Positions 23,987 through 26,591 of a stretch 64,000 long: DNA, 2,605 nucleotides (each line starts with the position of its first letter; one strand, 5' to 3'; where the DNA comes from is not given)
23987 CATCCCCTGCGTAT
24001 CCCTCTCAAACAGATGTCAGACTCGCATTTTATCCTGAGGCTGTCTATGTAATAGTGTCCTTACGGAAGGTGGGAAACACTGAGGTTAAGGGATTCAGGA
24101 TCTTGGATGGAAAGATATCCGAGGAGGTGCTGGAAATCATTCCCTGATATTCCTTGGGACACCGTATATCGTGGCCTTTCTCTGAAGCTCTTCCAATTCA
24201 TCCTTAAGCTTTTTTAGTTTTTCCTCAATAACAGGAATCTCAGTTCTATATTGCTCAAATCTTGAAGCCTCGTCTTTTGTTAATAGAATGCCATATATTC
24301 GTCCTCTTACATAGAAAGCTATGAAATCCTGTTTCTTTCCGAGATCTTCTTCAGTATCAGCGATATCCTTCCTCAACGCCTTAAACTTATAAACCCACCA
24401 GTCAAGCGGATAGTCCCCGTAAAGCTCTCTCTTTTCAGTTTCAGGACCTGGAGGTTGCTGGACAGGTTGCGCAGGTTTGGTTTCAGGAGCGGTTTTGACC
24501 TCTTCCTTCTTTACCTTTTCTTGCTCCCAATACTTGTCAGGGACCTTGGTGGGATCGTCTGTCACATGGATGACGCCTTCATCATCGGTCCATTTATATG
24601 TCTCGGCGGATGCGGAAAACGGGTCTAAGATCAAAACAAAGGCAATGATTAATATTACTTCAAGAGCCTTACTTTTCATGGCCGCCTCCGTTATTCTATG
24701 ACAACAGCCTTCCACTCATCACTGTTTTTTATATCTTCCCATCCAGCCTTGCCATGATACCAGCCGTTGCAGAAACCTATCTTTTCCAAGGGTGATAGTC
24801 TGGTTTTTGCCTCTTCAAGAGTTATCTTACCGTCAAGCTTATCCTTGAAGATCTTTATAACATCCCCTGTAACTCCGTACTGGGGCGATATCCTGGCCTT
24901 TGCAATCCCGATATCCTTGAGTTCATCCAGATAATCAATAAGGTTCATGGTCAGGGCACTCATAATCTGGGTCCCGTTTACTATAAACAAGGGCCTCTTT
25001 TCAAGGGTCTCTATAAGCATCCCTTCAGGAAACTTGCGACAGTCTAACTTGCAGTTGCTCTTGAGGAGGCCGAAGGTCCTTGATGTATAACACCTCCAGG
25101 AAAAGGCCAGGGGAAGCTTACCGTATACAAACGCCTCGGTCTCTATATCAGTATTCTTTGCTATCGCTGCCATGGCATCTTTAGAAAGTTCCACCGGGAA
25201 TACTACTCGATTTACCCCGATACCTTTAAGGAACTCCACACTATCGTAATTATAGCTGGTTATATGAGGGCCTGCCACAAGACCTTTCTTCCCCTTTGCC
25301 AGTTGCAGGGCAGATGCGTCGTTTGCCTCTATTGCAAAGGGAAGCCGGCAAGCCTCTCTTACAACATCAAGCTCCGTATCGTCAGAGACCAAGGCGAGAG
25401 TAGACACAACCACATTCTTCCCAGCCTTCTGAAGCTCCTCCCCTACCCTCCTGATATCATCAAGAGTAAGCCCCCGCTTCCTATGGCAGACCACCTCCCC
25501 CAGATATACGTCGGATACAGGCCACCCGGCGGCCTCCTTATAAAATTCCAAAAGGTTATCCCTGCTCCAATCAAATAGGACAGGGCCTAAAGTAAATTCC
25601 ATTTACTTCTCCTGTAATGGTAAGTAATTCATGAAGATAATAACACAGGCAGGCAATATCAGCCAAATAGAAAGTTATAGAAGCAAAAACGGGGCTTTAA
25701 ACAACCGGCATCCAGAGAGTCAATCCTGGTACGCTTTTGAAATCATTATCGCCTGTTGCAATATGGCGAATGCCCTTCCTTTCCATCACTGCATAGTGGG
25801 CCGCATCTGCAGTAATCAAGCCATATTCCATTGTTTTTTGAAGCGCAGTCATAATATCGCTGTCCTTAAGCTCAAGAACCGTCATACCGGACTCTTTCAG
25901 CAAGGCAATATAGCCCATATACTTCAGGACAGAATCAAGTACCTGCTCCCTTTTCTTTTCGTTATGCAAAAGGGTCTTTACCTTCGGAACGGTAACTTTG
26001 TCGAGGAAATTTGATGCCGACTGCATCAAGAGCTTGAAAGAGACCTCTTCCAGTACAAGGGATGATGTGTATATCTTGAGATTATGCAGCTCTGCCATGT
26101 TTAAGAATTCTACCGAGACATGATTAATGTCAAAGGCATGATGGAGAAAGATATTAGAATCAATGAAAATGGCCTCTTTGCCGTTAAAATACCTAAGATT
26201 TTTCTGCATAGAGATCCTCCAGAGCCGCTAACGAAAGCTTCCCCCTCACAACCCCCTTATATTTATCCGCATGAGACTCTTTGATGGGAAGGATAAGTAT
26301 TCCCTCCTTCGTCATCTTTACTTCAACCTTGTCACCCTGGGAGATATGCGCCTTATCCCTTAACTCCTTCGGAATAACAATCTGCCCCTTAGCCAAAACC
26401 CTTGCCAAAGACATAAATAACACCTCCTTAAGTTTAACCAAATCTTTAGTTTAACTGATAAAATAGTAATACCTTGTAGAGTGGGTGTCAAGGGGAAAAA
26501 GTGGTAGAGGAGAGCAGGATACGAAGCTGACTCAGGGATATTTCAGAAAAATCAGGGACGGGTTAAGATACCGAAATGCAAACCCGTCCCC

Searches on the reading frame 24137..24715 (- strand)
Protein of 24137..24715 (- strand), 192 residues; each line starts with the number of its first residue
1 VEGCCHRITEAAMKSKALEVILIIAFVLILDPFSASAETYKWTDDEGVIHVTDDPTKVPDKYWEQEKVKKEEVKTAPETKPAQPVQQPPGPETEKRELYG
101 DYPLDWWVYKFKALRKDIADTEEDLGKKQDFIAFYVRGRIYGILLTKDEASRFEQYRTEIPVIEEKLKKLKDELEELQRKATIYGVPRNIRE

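Call 56: search_protein_families(library=pfam, proteins=[window:24137-24715:-], max_evalue=0.00001)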
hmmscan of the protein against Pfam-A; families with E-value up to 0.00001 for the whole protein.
window:24137-24715:- (192 aa): 1 family
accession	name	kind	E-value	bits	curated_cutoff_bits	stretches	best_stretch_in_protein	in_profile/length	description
PF13511.11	DUF4124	-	1.8e-10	41.4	22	1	34-88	9-55/56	Domain of unknown function (DUF4124)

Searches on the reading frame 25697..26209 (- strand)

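Call 6: search_protein_families(library=pfam, proteins=[window:25697-26209:-], max_evalue=0.01)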
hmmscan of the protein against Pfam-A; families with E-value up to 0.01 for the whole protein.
window:25697-26209:- (170 aa): 2 families
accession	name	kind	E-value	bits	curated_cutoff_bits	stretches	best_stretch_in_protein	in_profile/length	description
PF01850.27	PIN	-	3.9e-12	47.3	23.6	1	14-162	1-119/120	PIN domain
PF16289.11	PIN_12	-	0.0011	19.8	32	1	14-94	1-93/172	PIN domain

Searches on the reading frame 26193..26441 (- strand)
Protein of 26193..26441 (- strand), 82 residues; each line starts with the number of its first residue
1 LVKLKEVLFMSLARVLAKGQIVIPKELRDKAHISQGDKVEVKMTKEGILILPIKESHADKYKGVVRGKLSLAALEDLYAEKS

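Call 6: search_protein_families(library=pfam, proteins=[window:26193-26441:-], max_evalue=0.01)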
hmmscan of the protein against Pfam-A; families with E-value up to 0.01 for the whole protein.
window:26193-26441:- (82 aa): 2 families
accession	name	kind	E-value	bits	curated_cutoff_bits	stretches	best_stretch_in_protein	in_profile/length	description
PF04014.23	MazE_antitoxin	-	4.9e-11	42.9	24.7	1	18-55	7-45/48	Antidote-toxin recognition MazE, bacterial antitoxin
PF13144.11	ChapFlgA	-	0.0021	18.5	23.8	1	6-50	39-83/122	Chaperone for flagella basal body P-ring formation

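Call 68: find_homologous_proteins(query=window:26193-26441:-, max_evalue=1e-10)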
Query window:26193-26441:- (82 aa): 94 proteins with E <= 1e-10 among 96 candidates.
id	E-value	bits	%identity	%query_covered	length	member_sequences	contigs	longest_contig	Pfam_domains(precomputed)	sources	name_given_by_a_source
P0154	1.4e-36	141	99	89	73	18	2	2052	PF04014.24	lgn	-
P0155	2.5e-29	118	79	89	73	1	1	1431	PF04014.24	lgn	-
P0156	5.5e-29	117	79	89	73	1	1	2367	PF04014.24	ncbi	-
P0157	5.0e-28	114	76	88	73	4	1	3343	PF04014.24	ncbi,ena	-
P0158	9.8e-27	110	77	89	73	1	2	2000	PF04014.24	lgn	-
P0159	9.5e-26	107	73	89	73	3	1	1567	PF04014.24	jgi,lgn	jgi:AbrB family looped-hinge helix DNA binding protein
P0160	1.5e-24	103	67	89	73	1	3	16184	PF04014.24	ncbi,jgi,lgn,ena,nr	ncbi:MAG TPA: AbrB family transcriptional regulator [Nitrospiraceae bacterium]|nr:AbrB family transc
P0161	5.1e-24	101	68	89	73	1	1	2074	PF04014.24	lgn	-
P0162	5.8e-24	101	73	89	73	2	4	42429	PF04014.24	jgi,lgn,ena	jgi:AbrB family looped-hinge helix DNA binding protein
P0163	6.7e-24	101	67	89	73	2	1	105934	PF04014.24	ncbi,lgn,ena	-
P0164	9.1e-24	101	67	89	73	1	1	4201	PF04014.24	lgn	-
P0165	9.8e-24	100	73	89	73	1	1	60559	PF04014.24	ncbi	ncbi:MAG: AbrB/MazE/SpoVT family DNA-binding domain-containing protein [Nitrospirota bacterium]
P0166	5.1e-23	98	71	89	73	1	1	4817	PF04014.24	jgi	jgi:AbrB family looped-hinge helix DNA binding protein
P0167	6.1e-23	98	67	84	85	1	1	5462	PF04014.24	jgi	jgi:AbrB family looped-hinge helix DNA binding protein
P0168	6.9e-23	98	66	89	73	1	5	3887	PF04014.24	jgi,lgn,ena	-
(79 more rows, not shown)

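Call 70: find_encoding_contigs(protein=P0154, flank=3000, max_places=10)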
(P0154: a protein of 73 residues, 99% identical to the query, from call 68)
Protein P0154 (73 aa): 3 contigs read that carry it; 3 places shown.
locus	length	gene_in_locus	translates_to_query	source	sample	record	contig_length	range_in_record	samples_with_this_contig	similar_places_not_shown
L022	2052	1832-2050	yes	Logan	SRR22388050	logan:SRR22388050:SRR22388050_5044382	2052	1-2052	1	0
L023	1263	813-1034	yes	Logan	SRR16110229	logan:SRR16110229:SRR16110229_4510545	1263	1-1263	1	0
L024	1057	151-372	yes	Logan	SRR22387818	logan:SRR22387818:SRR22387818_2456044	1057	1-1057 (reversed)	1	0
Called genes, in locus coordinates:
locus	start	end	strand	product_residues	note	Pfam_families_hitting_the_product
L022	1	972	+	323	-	?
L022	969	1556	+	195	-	-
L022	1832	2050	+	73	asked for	PF04014:MazE_antitoxin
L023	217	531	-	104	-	-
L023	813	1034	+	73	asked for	PF04014:MazE_antitoxin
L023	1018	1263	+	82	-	?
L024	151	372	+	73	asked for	PF04014:MazE_antitoxin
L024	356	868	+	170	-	PF01850:PIN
